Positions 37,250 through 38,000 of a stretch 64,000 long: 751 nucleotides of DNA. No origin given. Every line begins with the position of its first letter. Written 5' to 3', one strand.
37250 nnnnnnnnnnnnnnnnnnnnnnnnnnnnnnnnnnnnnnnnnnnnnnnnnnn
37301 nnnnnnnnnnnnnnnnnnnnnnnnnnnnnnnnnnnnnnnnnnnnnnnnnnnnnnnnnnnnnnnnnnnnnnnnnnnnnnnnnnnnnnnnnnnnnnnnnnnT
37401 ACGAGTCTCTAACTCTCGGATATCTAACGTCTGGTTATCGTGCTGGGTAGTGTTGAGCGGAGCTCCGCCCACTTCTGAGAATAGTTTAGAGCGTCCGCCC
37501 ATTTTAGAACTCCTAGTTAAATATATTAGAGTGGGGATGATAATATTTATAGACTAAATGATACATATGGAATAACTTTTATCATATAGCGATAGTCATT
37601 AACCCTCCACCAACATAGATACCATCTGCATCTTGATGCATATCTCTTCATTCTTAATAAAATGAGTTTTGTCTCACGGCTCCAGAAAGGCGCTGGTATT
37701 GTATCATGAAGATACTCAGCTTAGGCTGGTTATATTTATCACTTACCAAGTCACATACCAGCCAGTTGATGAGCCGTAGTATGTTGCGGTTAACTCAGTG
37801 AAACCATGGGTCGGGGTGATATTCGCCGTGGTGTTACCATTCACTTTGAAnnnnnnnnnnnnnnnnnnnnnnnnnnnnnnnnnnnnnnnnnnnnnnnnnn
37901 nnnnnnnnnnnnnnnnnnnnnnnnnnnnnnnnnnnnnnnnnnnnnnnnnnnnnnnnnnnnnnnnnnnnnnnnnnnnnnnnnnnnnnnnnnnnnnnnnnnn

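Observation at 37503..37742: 240-bp AT-rich intergenic spacer between two tailspike genes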

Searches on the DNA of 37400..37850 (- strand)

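Call 15: search_dna_similar(query=window:37480-37770:-, collection=phages, mode=distant, max_evalue=1, max_rows=25)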
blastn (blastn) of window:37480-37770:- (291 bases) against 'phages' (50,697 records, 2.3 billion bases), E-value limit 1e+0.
Records with a match: 12; places in all: 12; records where one place covers at least 80% of the query: 0.
Best place of each record, by identity: 80-90% 11; 60-80% 1.
By first word of the organism name: Klebsiella 12.
By host as written in the record: Klebsiella pneumoniae 8; - 2; Klebsiella pneumoniae KCTC 2242 2.
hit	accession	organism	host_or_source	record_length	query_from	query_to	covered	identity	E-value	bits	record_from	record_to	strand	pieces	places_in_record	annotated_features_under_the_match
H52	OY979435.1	Klebsiella phage vB_Kpn_K54lambda2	-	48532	42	137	33%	77.1%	2e-10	72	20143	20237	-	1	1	hypothetical protein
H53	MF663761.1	Klebsiella phage vB_KpnM_KpV79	Klebsiella pneumoniae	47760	82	143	21%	87.1%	5e-11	73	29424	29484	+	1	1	terminator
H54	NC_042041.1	Klebsiella phage vB_KpnM_KpV79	Klebsiella pneumoniae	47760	82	143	21%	87.1%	5e-11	73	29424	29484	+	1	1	terminator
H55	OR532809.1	Klebsiella phage RCIP0015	Klebsiella pneumoniae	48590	82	143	21%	87.1%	5e-11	73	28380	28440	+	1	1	none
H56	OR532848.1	Klebsiella phage RCIP0054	Klebsiella pneumoniae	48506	82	143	21%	87.1%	5e-11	73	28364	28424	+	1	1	none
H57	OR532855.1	Klebsiella phage RCIP0061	Klebsiella pneumoniae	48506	82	143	21%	87.1%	5e-11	73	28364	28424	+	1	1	none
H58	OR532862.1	Klebsiella phage RCIP0068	Klebsiella pneumoniae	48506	82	143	21%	87.1%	5e-11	73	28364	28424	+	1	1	none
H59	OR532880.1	Klebsiella phage RCIP0086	Klebsiella pneumoniae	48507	82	143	21%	87.1%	5e-11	73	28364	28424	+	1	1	none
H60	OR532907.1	Klebsiella phage RCIP0113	Klebsiella pneumoniae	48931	82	143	21%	87.1%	5e-11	73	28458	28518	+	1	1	none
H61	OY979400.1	Klebsiella phage vB_Kpn_K63PH128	-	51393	102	143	14%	85.7%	5e-4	50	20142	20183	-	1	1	none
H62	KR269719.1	Klebsiella phage PKP126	Klebsiella pneumoniae KCTC 2242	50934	101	139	13%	89.7%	4e-5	54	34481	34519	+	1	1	none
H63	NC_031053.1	Klebsiella phage PKP126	Klebsiella pneumoniae KCTC 2242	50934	101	139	13%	89.7%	4e-5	54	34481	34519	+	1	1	none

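Call 17: get_annotated_region(hit=H53, flank=4000)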
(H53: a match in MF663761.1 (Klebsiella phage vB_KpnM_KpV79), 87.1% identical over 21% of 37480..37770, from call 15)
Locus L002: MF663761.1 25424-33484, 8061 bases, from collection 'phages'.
description: Klebsiella phage vB_KpnM_KpV79, complete genome.
organism: Klebsiella phage vB_KpnM_KpV79 (NCBI taxid 2041212)
taxonomy: Viruses; Duplodnaviria; Heunggongvirae; Uroviricota; Caudoviricetes; Jedunavirus; Jedunavirus KpV52
host: Klebsiella pneumoniae; source: sewage; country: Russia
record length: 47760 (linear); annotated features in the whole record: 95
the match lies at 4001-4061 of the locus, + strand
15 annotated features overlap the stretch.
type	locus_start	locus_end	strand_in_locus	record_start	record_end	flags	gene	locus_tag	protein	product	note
CDS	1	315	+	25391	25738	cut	-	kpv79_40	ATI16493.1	hypothetical protein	-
CDS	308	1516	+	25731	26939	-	-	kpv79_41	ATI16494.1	hypothetical protein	-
CDS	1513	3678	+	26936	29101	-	-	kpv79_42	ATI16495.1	tail fiber protein / pectate lyase superfamily protein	-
CDS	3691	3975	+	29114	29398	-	-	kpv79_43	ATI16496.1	hypothetical protein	-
regulatory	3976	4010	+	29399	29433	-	-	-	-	terminator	rho-independent transcription terminator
CDS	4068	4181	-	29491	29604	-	-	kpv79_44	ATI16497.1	hypothetical protein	-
CDS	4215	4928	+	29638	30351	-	-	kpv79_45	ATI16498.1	hypothetical protein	-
CDS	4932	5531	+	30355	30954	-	-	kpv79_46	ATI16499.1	putative tail fiber protein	-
CDS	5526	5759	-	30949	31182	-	-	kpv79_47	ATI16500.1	hypothetical protein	-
CDS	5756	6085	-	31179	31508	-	-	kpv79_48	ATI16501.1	hypothetical protein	-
CDS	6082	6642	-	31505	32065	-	-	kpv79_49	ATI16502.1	endolysin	-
CDS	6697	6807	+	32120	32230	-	-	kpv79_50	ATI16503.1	hypothetical protein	-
CDS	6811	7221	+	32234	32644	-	-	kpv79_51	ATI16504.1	hypothetical protein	-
CDS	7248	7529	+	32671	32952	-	-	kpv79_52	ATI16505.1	hypothetical protein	-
CDS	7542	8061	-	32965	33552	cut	-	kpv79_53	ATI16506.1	DNA polymerase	-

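Call 18: get_annotated_region(hit=H52, flank=4000)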
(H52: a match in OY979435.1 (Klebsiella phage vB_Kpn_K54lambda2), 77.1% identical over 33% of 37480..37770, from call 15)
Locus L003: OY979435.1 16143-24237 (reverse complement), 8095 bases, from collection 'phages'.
description: Klebsiella phage vB_Kpn_K54lambda2 genome assembly, chromosome: K54lambda2_assembly.
organism: Klebsiella phage vB_Kpn_K54lambda2 (NCBI taxid 3071678)
taxonomy: Viruses; Duplodnaviria; Heunggongvirae; Uroviricota; Caudoviricetes; Drexlerviridae; Webervirus
host: -; source: -; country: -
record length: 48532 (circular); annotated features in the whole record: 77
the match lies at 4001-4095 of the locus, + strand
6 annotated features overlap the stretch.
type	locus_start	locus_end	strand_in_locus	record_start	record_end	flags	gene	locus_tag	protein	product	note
CDS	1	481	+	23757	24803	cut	-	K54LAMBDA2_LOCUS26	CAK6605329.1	exonuclease VIII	source:genemarks_glimmer_phanotate_prodigal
CDS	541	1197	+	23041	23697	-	-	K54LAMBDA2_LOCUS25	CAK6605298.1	Erf-like ssDNA annealing protein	source:genemarks_glimmer_phanotate_prodigal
CDS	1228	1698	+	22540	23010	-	-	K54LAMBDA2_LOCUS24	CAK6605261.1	single strand DNA binding protein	source:prodigal_genemarks_glimmer_phanotate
CDS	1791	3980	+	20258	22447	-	-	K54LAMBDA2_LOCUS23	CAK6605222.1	tail spike protein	source:genemarks_glimmer_phanotate_prodigal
CDS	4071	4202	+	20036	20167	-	-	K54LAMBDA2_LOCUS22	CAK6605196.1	hypothetical protein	source:glimmer_phanotate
CDS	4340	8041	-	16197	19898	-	-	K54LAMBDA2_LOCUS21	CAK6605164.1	central tail fiber J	source:genemarks_phanotate_prodigal_glimmer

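Call 19: get_annotated_region(hit=H62, flank=4000)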
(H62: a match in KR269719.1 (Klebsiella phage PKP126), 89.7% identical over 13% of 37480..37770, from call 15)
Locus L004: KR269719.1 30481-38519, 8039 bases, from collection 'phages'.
description: Klebsiella phage PKP126, complete genome.
organism: Klebsiella phage PKP126 (NCBI taxid 1654927)
taxonomy: Viruses; Duplodnaviria; Heunggongvirae; Uroviricota; Caudoviricetes; Drexlerviridae; Webervirus; Webervirus PKP126
host: Klebsiella pneumoniae KCTC 2242; source: -; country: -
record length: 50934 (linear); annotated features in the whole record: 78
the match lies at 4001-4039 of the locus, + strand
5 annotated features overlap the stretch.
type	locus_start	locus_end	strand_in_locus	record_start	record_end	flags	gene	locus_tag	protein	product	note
CDS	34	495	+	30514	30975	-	-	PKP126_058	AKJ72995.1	putative single-stranded DNA binding protein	-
CDS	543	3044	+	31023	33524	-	-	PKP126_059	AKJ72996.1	hypothetical protein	-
CDS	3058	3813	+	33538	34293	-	-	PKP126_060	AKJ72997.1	hypothetical protein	-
CDS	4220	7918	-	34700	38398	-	-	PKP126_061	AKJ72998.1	putative tail fiber protein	-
CDS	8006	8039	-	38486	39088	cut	-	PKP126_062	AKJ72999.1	putative tail assembly protein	-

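Call 21: search_rna_families(source=window, start=37400, end=37850, threshold=evalue, max_evalue=1)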
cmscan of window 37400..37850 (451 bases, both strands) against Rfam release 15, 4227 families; matches with E-value up to 1: 0.
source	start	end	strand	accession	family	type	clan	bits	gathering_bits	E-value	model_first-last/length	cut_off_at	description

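Call 30: search_dna_similar(query=L003:3975-4210:+, collection=phages, mode=distant, max_evalue=0.001, max_rows=40, rows=spread)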
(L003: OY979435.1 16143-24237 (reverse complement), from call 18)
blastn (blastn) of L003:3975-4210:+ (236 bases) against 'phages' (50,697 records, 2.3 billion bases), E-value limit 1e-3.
Records with a match: 31; places in all: 31; records where one place covers at least 80% of the query: 1.
Best place of each record, by identity: >=99% 1; 80-90% 2; 60-80% 28.
By first word of the organism name: Klebsiella 29; Yersinia 1; Salmonella 1.
By host as written in the record: Klebsiella pneumoniae 20; - 3; Klebsiella pneumoniae KCTC 2242 2; Klebsiella pneumoniae B5055 1; Klebsiella pneumoniae H66 1; Klebsiella pneumoniae MH258 (clinical isolate) 1; Klebsiella variicola 1; Yersinia enterocolitica ATCC 700822 1; and 1 more.
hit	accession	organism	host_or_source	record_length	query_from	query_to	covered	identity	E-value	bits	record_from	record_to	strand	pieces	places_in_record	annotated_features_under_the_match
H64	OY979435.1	Klebsiella phage vB_Kpn_K54lambda2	-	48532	1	236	100%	100.0%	1e-117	426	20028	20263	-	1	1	hypothetical protein | tail spike protein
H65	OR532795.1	Klebsiella phage RCIP0001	Klebsiella pneumoniae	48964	19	199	77%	67.4%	3e-6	58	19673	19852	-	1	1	none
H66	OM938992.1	Klebsiella phage BMac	Klebsiella pneumoniae B5055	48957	19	199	77%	66.9%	3e-5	54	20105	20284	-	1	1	none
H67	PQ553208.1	Klebsiella phage SF_KL2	Klebsiella pneumoniae H66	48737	19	199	77%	66.9%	3e-5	54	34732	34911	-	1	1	hypothetical protein (x2)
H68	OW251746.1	Klebsiella phage PSKP16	-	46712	19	195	75%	66.7%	4e-4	51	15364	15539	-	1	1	none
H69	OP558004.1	Klebsiella phage vB_KpnS_PMM-G3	Klebsiella pneumoniae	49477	25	179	66%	69.9%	8e-7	60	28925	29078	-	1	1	none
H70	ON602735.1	Klebsiella phage VLCpiD7c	Klebsiella pneumoniae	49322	25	179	66%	69.2%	8e-7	59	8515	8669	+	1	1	none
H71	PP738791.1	Klebsiella phage vB_KpnM_Jem_ER55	Klebsiella pneumoniae MH258 (clinical ...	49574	25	179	66%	68.4%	1e-5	56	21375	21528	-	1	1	hypothetical protein (x2)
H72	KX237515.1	Klebsiella phage vB_KpnS_KpV522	Klebsiella pneumoniae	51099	19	137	50%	77.3%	4e-17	94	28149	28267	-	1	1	terminator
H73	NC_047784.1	Klebsiella phage vB_KpnS_KpV522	Klebsiella pneumoniae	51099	19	137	50%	77.3%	4e-17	94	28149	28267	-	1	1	terminator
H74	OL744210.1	Klebsiella phage vB_KvaS_F1M1D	Klebsiella variicola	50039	19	137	50%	75.8%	7e-14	83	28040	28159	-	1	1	hypothetical protein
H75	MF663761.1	Klebsiella phage vB_KpnM_KpV79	Klebsiella pneumoniae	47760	66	171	45%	77.4%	2e-13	81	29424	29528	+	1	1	hypothetical protein | terminator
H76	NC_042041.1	Klebsiella phage vB_KpnM_KpV79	Klebsiella pneumoniae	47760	66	171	45%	77.4%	2e-13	81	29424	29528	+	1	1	hypothetical protein | terminator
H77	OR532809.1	Klebsiella phage RCIP0015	Klebsiella pneumoniae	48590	66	171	45%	77.4%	2e-13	81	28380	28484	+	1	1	none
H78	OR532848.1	Klebsiella phage RCIP0054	Klebsiella pneumoniae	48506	66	171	45%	77.4%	2e-13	81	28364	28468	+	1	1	none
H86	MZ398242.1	Klebsiella phage IME268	Klebsiella pneumoniae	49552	19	90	31%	77.8%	1e-5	55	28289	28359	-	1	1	none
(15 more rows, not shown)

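Call 52: get_annotated_region(hit=H72, flank=3000)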
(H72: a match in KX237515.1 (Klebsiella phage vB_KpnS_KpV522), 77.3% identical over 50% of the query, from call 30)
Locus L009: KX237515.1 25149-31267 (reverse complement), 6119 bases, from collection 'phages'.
description: Klebsiella phage vB_KpnS_KpV522, complete genome.
organism: Klebsiella phage vB_KpnS_KpV522 (NCBI taxid 1912320)
taxonomy: Viruses; Duplodnaviria; Heunggongvirae; Uroviricota; Caudoviricetes; Drexlerviridae; Webervirus; Webervirus KpV522
host: Klebsiella pneumoniae; source: sewage; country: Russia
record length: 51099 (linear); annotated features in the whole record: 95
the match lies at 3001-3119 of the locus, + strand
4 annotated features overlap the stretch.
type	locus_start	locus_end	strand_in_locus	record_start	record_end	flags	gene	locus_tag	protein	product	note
CDS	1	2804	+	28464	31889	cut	-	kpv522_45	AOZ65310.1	putative tail fiber protein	-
regulatory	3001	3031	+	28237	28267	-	-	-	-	terminator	rho-independent terminator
regulatory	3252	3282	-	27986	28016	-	-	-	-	terminator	rho-independent terminator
CDS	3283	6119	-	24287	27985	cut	-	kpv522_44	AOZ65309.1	putative tail fiber protein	-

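Call 53: get_annotated_region(hit=H74, flank=3000)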
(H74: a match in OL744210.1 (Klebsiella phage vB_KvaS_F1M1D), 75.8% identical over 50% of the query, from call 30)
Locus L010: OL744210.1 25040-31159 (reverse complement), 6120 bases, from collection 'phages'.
description: Klebsiella phage vB_KvaS_F1M1D, complete genome.
organism: Klebsiella phage vB_KvaS_F1M1D (NCBI taxid 2912647)
taxonomy: Viruses; Duplodnaviria; Heunggongvirae; Uroviricota; Caudoviricetes; Drexlerviridae; Webervirus
host: Klebsiella variicola; source: stormwater streams; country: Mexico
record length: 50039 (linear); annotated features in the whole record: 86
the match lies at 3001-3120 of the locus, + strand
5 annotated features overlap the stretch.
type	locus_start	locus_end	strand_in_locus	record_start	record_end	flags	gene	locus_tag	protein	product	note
CDS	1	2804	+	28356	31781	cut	-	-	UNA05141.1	putative tail fiber protein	-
CDS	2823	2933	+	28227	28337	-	-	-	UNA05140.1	hypothetical protein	-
CDS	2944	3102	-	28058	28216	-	-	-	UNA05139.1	hypothetical protein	-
CDS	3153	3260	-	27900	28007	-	-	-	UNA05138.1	hypothetical protein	-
CDS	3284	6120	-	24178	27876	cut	-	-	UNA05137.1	putative tail fiber protein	-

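Call 54: get_annotated_region(hit=H67, flank=3000)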
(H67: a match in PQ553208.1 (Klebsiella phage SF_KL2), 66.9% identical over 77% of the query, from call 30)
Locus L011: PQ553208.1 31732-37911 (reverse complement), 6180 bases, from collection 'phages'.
description: Klebsiella phage SF_KL2, complete genome.
organism: Klebsiella phage SF_KL2 (NCBI taxid 3377594)
taxonomy: Viruses; Duplodnaviria; Heunggongvirae; Uroviricota; Caudoviricetes; Drexlerviridae; Webervirus
host: Klebsiella pneumoniae H66; source: -; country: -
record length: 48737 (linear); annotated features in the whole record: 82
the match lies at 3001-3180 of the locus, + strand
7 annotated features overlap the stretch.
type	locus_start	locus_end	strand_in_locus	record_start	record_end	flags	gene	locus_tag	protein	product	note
CDS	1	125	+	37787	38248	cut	-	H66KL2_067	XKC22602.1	putative single-stranded DNA binding protein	rasttk_feature_creation_tool=/opt/patric-common/ runtime/bin/phanotate version Unknown; ...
CDS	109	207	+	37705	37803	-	-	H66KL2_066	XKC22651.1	hypothetical protein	rasttk_feature_creation_tool=/opt/patric-common/ runtime/bin/phanotate version Unknown; ...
CDS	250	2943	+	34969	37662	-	-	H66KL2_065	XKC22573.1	hypothetical protein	rasttk_feature_creation_tool=/opt/patric-common/ runtime/bin/phanotate version Unknown; ...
CDS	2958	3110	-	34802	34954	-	-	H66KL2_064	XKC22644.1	hypothetical protein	rasttk_feature_creation_tool=/opt/patric-common/ runtime/bin/phanotate version Unknown; ...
CDS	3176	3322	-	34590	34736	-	-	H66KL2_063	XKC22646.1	hypothetical protein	rasttk_feature_creation_tool=/opt/patric-common/ runtime/bin/phanotate version Unknown; ...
CDS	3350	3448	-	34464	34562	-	-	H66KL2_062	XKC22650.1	hypothetical protein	rasttk_feature_creation_tool=/opt/patric-common/ runtime/bin/phanotate version Unknown; ...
CDS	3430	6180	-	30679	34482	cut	-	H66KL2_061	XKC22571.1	tail fiber protein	rasttk_feature_creation_tool=/opt/patric-common/ runtime/bin/phanotate version Unknown; ...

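Call 55: get_annotated_region(hit=H71, flank=3000)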
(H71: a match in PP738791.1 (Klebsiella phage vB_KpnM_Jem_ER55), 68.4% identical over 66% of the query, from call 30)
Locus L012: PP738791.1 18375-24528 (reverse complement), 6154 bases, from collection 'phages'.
description: Klebsiella phage vB_KpnM_Jem_ER55, complete genome.
organism: Klebsiella phage vB_KpnM_Jem_ER55 (NCBI taxid 3374985)
taxonomy: Viruses
host: Klebsiella pneumoniae MH258 (clinical isolate); source: Chicago area sewage; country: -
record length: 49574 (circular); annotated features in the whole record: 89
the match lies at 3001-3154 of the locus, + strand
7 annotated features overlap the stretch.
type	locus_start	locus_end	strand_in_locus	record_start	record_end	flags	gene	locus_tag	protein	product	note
CDS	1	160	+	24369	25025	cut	-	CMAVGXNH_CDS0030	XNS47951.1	Erf-like ssDNA annealing protein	-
CDS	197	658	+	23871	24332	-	-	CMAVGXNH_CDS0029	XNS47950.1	single strand DNA binding protein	-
CDS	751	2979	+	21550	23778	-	-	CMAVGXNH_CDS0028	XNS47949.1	tail fiber protein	-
CDS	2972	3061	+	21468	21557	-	-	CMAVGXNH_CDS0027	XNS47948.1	hypothetical protein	-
CDS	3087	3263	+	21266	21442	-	-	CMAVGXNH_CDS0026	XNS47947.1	hypothetical protein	-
CDS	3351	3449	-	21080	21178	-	-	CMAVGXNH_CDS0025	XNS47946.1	hypothetical protein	-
CDS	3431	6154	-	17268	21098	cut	-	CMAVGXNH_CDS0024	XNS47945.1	tail protein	-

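Call 56: get_annotated_region(hit=H86, flank=3000)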
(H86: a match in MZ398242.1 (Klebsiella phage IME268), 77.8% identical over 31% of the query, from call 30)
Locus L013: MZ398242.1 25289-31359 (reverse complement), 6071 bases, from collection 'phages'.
description: Klebsiella phage IME268, complete genome.
organism: Klebsiella phage IME268 (NCBI taxid 2860375)
taxonomy: Viruses; Duplodnaviria; Heunggongvirae; Uroviricota; Caudoviricetes; Drexlerviridae; Webervirus
host: Klebsiella pneumoniae; source: -; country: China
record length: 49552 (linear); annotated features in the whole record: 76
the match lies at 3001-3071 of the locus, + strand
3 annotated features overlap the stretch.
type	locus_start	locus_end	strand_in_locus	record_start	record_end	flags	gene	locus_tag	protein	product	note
CDS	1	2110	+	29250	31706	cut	-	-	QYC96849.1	tail fiber protein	-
CDS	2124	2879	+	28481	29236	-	-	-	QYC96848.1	hypothetical protein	-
CDS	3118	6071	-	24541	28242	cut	-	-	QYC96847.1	tail fiber protein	-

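Call 57: get_annotated_region(hit=H61, flank=3000)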
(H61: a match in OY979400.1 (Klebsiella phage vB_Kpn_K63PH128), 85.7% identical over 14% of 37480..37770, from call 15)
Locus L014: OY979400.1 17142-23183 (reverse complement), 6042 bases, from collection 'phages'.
description: Klebsiella phage vB_Kpn_K63PH128 genome assembly, chromosome: K63PH128_assembly.
organism: Klebsiella phage vB_Kpn_K63PH128 (NCBI taxid 3071664)
taxonomy: Viruses; Duplodnaviria; Heunggongvirae; Uroviricota; Caudoviricetes; Drexlerviridae; Webervirus
host: -; source: -; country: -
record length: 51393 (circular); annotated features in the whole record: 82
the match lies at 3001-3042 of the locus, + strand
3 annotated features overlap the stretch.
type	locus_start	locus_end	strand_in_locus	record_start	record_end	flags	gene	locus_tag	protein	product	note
CDS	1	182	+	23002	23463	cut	-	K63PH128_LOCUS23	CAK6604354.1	single strand DNA binding protein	source:genemarks_glimmer_phanotate_prodigal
CDS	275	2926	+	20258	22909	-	-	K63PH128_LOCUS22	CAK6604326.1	tail spike protein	source:phanotate_genemarks_glimmer_prodigal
CDS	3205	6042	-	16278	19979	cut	-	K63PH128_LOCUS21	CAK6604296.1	central tail fiber J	source:genemarks_glimmer_phanotate_prodigal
